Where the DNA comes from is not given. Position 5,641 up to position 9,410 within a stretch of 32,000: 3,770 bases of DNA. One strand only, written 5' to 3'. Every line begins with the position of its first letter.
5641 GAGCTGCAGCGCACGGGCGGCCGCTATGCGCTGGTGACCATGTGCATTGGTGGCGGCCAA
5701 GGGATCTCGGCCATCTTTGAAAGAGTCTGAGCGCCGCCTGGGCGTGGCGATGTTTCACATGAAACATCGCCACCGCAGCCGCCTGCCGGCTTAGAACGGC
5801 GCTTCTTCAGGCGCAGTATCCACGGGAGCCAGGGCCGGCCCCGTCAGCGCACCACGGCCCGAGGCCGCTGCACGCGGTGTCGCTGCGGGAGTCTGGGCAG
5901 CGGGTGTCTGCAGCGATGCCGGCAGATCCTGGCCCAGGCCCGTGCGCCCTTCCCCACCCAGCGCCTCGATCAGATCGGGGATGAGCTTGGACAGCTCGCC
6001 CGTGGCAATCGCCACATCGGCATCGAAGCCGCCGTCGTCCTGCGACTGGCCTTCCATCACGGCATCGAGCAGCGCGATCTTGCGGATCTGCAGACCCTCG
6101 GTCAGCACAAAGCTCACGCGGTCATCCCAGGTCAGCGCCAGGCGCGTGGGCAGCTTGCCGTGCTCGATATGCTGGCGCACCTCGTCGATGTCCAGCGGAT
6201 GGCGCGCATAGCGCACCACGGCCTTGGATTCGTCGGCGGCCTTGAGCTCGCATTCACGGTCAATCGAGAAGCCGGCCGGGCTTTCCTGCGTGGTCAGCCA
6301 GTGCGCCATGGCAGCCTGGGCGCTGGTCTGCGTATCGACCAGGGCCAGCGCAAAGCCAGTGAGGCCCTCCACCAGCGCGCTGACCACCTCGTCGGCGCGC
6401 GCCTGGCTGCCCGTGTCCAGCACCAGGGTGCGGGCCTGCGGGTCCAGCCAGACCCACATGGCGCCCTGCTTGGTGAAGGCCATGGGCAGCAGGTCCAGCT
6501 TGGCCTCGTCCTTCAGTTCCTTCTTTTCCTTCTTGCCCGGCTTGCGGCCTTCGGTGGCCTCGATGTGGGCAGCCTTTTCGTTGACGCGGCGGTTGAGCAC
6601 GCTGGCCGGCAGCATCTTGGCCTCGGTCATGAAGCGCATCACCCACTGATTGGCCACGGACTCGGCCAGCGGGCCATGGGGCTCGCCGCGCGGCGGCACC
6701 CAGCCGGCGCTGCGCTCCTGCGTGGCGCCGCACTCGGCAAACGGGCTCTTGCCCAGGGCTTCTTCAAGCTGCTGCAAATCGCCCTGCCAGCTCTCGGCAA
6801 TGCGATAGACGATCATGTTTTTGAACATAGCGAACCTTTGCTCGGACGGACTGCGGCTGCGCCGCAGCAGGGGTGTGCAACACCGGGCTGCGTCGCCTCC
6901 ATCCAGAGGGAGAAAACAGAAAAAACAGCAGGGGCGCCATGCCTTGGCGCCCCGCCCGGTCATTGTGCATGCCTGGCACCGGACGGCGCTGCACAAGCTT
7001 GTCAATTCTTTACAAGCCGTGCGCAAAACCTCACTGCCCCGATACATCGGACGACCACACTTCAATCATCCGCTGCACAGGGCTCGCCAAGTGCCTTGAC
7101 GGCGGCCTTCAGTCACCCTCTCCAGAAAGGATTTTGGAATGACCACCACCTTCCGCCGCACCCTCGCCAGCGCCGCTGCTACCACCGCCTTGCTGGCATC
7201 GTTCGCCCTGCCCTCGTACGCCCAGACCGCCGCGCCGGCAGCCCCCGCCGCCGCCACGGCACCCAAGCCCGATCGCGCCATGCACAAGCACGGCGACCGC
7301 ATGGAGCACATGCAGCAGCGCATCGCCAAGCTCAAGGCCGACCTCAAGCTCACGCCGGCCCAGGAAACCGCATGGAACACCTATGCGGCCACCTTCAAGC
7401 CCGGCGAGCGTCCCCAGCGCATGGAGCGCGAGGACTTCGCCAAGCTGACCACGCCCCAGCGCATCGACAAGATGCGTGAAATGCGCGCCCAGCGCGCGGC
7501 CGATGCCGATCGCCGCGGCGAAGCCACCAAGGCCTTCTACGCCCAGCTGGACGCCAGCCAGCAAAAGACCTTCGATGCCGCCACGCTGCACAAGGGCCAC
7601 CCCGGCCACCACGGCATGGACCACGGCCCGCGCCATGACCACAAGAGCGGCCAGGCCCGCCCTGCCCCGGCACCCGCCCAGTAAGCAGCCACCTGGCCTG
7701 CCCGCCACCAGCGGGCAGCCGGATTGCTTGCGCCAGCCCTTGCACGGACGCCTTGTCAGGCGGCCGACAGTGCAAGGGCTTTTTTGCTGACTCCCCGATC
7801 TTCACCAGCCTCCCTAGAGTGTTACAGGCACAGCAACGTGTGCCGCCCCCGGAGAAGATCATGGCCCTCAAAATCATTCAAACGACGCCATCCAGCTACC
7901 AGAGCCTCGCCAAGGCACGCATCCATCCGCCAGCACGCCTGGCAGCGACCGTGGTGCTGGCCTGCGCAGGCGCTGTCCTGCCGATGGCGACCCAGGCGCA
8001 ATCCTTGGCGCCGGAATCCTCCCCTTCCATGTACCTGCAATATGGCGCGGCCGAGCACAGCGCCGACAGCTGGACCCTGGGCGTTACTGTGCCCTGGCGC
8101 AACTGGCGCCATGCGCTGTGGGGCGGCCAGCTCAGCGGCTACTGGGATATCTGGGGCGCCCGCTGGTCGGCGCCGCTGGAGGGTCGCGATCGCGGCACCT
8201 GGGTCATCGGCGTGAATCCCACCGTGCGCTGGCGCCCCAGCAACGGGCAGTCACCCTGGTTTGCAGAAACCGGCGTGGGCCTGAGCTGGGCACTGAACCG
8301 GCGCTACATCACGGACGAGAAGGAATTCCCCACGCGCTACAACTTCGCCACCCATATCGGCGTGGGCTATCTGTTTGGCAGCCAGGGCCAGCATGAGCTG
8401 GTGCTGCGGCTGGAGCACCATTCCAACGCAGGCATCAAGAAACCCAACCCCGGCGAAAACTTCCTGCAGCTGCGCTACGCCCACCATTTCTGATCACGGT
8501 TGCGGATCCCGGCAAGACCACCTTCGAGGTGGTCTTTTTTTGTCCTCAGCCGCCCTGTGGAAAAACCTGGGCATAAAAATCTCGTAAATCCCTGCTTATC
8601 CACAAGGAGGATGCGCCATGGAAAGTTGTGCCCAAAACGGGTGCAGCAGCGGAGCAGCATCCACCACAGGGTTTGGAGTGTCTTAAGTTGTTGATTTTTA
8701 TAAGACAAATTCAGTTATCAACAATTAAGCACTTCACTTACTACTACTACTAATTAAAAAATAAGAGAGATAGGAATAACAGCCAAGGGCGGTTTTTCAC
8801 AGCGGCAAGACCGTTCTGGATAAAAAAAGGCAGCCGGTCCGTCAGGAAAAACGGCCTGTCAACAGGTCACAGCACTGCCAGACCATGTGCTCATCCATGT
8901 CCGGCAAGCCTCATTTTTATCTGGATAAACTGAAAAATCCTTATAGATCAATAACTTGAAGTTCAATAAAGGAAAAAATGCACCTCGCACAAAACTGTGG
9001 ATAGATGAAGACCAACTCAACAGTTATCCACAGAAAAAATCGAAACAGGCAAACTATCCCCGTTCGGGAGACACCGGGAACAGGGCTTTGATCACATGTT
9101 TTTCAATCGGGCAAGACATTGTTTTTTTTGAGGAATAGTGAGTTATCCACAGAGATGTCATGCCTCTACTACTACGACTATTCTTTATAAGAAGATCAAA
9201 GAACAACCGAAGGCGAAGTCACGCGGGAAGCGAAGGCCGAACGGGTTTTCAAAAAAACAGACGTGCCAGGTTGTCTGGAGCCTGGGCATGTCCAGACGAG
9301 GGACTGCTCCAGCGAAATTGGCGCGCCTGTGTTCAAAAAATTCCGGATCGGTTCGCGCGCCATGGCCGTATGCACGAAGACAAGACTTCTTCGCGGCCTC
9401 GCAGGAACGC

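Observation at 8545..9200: oriC-like region with two homologous 'DnaA box - 14 nt - five CTA trinucleotides - AT tail' modules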

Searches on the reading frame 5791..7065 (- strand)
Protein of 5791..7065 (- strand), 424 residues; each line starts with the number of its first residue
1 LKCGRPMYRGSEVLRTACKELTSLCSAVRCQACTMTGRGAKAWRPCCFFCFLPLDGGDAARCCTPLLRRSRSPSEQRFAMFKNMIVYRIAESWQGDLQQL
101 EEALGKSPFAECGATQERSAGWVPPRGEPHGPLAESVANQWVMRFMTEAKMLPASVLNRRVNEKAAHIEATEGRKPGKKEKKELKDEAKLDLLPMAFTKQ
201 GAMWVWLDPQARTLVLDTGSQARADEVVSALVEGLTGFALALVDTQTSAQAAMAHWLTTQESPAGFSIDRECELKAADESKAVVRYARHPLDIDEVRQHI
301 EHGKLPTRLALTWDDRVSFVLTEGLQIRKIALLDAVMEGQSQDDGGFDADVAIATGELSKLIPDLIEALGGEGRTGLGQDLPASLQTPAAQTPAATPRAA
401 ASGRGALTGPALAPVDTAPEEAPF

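Call 7: search_protein_families(library=ncbifam, proteins=[window:5791-7065:-])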
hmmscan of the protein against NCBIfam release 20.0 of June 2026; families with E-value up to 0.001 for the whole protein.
window:5791-7065:- (424 aa): 6 families
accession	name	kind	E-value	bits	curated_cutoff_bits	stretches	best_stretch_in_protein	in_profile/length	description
NF001463.0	PRK00321.1-4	subfamily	3.3e-147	489.8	324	1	80-380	2-305/311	recombination-associated protein RdgC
NF001464.0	PRK00321.1-5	subfamily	4.3e-84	282.4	227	1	80-373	2-300/307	recombination-associated protein RdgC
NF001462.0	PRK00321.1-3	equivalog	5.3e-69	232.7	330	1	80-372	3-300/304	recombination-associated protein RdgC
NF001460.0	PRK00321.1-1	equivalog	1.2e-54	185.7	501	1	80-373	3-301/303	recombination-associated protein RdgC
NF001461.0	PRK00321.1-2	equivalog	2.7e-53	181.3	470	1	80-372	2-300/306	recombination-associated protein RdgC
NF001465.0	PRK00321.1-6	subfamily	3.4e-46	157.7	489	1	80-363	2-289/302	recombination-associated protein RdgC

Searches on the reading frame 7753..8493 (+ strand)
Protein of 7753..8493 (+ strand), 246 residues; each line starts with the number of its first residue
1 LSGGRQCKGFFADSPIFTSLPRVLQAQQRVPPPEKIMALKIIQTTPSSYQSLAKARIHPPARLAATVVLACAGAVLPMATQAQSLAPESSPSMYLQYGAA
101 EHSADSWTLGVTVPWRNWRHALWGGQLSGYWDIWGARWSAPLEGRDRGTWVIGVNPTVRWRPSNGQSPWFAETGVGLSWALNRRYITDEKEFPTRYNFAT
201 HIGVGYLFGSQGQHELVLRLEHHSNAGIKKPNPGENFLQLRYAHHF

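Call 7: search_protein_families(library=ncbifam, proteins=[window:7753-8493:+])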
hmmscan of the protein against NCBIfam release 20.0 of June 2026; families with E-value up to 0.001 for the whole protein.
window:7753-8493:+ (246 aa): 0 families

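Call 9: search_protein_families(library=pfam, proteins=[window:7753-8493:+])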
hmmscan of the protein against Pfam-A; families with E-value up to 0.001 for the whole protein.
window:7753-8493:+ (246 aa): 1 family
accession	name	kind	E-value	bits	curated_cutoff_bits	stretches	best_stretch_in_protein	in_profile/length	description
PF09411.16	PagL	-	1e-33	116.8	23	1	109-244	5-135/136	Lipid A 3-O-deacylase (PagL)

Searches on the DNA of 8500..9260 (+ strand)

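Call 8: search_dna_similar(query=window:8500-9260:+, collection=plasmids, mode=distant)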
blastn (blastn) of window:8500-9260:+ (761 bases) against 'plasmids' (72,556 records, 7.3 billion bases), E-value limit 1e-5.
No match.
